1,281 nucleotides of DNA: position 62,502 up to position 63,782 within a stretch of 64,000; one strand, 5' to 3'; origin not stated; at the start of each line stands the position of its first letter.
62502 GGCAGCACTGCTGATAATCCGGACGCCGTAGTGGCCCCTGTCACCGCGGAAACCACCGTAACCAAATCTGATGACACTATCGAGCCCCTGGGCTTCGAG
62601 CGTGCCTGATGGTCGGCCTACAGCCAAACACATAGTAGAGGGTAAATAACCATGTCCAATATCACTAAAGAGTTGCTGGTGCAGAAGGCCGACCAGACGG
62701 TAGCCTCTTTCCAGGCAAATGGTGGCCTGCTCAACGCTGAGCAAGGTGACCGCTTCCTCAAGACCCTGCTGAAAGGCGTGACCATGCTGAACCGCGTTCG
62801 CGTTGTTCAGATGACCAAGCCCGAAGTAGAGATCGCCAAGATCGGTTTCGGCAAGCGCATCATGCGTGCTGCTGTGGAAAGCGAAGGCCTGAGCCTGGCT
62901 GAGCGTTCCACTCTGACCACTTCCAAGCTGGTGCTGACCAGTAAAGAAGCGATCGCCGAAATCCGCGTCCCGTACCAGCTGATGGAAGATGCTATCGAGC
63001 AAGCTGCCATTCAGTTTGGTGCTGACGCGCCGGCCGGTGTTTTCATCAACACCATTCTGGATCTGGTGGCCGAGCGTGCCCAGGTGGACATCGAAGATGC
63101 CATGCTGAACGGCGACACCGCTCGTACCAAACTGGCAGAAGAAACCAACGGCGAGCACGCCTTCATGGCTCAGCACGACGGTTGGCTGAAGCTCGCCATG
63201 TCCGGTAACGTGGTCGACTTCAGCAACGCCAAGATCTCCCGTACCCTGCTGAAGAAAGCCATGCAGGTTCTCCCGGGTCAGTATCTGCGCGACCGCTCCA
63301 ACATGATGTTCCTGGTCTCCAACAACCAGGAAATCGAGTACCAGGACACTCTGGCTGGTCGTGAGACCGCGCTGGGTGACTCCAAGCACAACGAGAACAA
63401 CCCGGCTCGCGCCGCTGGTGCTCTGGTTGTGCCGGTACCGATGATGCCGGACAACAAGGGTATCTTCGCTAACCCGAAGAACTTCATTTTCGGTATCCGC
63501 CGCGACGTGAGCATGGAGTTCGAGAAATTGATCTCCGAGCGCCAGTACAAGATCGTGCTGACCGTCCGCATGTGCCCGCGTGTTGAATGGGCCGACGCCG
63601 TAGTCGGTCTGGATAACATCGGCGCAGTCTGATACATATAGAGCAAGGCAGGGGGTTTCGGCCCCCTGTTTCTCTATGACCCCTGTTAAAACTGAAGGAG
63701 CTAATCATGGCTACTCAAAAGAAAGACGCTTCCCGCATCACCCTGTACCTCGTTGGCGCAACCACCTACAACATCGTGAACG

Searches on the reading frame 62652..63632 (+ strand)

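Call 7: search_protein_families(library=phrogs, proteins=[window:62652-63632:+])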
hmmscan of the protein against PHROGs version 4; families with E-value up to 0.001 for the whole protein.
window:62652-63632:+ (326 aa): 1 family
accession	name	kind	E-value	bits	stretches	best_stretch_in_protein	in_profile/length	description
phrog_1623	-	head and packaging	3.6e-79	267.3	1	6-323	5-303/305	virion structural protein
